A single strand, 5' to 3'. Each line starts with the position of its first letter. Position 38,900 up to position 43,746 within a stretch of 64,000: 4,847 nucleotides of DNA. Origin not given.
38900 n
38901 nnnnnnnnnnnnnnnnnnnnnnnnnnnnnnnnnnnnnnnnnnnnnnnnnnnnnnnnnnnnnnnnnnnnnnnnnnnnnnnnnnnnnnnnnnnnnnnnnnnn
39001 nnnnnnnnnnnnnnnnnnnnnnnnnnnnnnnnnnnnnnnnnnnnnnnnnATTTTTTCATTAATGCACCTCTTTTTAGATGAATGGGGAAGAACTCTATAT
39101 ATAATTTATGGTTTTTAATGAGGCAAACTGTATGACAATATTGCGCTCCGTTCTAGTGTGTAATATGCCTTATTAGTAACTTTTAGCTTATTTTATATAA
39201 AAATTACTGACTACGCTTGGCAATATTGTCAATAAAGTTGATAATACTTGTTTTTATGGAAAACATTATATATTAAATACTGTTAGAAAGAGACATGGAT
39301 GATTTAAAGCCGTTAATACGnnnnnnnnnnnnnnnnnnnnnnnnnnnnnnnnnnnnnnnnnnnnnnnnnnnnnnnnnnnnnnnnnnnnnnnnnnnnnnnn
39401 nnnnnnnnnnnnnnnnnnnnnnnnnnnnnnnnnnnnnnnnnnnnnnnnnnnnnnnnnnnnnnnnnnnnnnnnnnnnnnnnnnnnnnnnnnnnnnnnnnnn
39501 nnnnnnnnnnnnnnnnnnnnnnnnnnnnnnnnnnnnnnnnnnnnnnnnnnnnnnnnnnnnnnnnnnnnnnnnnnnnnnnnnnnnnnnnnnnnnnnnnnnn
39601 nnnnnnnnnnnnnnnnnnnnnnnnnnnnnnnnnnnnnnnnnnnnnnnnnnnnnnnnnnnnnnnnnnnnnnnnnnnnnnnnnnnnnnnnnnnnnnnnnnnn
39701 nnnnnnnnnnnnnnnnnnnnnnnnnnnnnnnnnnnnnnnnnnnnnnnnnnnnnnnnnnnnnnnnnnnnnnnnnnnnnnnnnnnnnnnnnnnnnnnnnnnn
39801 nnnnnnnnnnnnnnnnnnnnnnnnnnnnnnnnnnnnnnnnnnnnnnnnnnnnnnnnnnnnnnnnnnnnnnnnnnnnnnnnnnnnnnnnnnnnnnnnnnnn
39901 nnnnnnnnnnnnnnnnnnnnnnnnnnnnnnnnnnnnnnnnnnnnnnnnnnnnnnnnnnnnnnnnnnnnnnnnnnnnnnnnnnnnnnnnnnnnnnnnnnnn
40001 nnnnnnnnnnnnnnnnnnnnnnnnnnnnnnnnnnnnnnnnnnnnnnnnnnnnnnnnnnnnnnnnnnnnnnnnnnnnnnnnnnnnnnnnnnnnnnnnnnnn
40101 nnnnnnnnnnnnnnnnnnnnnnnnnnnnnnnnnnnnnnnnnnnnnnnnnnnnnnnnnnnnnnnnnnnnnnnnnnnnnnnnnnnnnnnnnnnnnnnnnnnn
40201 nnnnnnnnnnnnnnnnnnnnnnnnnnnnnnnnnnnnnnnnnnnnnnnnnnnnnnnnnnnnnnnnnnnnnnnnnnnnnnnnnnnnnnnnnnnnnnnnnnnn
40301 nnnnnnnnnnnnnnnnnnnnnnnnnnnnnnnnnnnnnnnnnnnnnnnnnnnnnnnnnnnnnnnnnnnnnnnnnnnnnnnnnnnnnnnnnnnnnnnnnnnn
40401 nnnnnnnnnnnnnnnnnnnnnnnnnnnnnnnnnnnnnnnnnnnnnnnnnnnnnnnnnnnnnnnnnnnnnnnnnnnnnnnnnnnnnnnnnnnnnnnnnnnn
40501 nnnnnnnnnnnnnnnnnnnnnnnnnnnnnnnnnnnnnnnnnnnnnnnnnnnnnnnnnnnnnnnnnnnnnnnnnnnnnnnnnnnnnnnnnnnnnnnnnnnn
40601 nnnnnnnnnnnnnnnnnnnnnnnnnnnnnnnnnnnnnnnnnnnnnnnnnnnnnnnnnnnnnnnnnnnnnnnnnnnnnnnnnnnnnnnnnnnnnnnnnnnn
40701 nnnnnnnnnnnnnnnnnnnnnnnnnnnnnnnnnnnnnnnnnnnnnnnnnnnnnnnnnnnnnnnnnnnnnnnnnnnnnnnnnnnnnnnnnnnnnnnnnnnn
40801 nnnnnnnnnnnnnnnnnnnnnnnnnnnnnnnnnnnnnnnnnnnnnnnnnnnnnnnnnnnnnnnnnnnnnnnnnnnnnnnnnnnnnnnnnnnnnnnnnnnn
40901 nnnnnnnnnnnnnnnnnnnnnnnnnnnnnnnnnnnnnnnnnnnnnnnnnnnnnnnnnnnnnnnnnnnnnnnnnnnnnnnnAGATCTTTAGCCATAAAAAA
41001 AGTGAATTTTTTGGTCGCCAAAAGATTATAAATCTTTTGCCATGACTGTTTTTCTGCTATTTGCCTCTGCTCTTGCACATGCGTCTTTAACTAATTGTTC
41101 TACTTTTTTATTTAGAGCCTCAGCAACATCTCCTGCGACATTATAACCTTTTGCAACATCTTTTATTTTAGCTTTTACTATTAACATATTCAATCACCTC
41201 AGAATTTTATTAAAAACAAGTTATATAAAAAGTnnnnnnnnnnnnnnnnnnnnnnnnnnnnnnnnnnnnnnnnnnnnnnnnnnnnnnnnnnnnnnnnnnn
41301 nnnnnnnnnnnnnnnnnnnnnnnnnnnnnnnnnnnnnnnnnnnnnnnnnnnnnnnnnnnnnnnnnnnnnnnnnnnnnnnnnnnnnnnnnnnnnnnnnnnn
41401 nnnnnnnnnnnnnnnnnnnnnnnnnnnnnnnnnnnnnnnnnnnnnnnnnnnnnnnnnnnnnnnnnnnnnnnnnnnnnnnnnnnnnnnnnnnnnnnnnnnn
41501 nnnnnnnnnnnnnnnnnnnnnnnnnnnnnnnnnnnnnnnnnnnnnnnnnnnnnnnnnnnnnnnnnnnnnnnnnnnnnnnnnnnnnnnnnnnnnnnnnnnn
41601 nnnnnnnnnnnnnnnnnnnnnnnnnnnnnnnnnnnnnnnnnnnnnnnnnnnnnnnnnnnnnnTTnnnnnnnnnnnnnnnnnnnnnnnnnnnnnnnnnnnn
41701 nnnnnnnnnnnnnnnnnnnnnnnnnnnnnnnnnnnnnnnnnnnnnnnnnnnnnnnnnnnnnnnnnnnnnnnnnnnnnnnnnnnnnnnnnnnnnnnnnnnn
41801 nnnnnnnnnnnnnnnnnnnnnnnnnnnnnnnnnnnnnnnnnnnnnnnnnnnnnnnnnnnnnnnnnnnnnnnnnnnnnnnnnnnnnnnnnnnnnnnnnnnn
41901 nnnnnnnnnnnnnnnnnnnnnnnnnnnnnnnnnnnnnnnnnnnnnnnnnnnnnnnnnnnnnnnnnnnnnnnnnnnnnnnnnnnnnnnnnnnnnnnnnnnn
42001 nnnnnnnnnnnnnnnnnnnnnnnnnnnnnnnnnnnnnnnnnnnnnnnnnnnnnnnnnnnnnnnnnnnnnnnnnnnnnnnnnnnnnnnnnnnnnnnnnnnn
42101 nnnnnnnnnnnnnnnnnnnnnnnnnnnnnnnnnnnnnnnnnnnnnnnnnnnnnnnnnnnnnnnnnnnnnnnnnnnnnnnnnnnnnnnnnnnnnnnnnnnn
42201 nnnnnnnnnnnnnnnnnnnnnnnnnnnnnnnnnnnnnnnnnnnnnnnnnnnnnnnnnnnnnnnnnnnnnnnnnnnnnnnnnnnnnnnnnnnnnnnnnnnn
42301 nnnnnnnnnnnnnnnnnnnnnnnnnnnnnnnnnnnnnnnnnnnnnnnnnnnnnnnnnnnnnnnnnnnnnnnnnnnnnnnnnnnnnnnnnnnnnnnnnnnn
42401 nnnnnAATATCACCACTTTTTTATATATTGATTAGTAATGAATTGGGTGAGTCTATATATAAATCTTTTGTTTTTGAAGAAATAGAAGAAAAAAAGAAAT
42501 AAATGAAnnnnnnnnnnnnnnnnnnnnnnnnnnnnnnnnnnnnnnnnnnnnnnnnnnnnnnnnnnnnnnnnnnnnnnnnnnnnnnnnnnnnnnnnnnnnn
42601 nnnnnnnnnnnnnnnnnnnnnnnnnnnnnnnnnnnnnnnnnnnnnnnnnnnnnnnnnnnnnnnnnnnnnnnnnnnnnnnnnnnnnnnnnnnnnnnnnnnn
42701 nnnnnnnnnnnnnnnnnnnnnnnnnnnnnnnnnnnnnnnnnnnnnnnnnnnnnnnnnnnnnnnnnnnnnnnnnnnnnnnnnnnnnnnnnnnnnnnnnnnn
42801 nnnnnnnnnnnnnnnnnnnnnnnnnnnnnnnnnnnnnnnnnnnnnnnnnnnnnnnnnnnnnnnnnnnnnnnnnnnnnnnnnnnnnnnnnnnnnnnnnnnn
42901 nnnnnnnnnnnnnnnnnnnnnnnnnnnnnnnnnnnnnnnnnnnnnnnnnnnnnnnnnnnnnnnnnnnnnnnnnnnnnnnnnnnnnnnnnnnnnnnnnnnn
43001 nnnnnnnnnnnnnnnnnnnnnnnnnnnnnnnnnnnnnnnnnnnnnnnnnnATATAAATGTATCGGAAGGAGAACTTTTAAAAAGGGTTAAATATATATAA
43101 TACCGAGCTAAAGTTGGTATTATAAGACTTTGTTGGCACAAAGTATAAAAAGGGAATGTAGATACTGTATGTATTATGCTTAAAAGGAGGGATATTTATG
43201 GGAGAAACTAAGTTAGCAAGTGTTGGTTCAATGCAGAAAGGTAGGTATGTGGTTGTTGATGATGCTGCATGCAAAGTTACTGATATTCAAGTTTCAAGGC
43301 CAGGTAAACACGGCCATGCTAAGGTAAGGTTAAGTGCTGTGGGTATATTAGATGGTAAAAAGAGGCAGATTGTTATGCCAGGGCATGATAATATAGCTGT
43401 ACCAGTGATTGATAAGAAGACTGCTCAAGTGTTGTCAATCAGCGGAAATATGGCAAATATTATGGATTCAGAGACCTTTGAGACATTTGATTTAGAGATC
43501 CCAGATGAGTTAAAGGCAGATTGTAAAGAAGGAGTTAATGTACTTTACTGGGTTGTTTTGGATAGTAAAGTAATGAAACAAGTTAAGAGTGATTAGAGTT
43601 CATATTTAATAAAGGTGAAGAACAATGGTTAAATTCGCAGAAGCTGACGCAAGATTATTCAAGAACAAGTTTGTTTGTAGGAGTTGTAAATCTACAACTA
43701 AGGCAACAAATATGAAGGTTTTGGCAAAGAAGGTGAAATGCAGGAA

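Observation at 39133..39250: Third copy 29 kb away keeps the closing helix through compensatory substitutions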

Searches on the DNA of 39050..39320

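Call 8: search_rna_families(source=window, start=39050, end=39320, threshold=evalue, max_evalue=10, show_alignments=3)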
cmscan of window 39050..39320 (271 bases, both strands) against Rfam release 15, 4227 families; matches with E-value up to 10: 3.
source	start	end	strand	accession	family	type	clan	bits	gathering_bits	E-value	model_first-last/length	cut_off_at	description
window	39128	39210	+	RF02290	TtnuCD14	Gene; snRNA; snoRNA; CD-box;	-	15.5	75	10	1-75/75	no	Tetrahymena snoRNA TtnuCD14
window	39079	39200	+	RF00544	snopsi28S-3327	Gene; snRNA; snoRNA; HACA-box;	CL00021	12.8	70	7.2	1-143/143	no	Small nucleolar RNA psi28S-3327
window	39246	39277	-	RF02143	HYMAI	Gene; lncRNA;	-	9.5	80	9.6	208-241/241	no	Hydatidiform mole associated and imprinted conserved region 1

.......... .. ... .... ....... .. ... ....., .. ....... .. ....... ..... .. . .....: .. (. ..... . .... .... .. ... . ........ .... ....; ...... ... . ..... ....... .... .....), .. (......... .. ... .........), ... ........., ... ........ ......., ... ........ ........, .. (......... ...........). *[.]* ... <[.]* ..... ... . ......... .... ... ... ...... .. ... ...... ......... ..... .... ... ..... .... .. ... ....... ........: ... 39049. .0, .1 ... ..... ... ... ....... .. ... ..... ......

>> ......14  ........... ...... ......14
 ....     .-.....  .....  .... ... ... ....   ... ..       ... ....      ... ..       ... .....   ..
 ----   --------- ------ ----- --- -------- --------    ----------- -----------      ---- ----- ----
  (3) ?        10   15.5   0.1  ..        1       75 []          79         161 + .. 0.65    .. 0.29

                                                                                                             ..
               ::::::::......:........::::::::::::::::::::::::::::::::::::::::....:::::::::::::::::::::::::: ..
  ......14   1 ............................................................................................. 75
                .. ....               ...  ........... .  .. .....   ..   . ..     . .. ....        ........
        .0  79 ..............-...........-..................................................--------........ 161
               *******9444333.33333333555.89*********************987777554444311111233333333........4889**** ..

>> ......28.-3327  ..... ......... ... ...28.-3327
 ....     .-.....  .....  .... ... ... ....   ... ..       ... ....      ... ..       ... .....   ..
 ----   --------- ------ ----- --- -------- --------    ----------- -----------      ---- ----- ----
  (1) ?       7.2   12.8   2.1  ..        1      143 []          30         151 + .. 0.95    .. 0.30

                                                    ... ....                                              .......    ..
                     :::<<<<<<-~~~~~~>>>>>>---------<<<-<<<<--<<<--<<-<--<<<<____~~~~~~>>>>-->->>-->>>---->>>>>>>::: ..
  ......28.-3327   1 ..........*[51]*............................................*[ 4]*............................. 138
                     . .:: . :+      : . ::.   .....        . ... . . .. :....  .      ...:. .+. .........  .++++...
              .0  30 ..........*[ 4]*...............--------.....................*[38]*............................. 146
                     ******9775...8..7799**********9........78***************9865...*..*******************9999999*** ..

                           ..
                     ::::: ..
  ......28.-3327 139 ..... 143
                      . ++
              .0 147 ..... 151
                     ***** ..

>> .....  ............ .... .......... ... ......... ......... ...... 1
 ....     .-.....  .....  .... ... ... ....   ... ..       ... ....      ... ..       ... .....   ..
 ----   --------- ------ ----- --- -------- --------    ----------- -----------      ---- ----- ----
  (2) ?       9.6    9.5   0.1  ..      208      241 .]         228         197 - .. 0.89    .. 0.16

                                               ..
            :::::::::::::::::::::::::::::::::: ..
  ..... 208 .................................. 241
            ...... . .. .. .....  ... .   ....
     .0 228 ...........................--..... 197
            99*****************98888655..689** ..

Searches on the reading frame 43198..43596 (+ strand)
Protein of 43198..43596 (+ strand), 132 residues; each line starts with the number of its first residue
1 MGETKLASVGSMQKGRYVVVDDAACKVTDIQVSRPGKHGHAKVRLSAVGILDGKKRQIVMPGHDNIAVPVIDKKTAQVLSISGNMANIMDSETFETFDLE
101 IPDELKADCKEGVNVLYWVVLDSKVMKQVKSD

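Call 42: search_protein_families(library=pfam, proteins=[window:43198-43596:+], max_evalue=0.01)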
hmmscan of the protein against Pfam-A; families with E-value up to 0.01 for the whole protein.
window:43198-43596:+ (132 aa): 3 families
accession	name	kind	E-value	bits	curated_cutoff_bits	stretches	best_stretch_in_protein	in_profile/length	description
PF21485.3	IF5A-like_N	-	1.7e-16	60.3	27.1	1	3-61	2-60/63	Translation initiation factor 5A-like, N-terminal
PF01287.26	eIF-5a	-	3e-05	24.5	24.2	1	70-129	1-68/69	Eukaryotic elongation factor 5A hypusine, DNA-binding OB fold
PF08207.18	EFP_N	-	0.003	18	23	1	9-63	2-55/58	Elongation factor P (EF-P) KOW-like domain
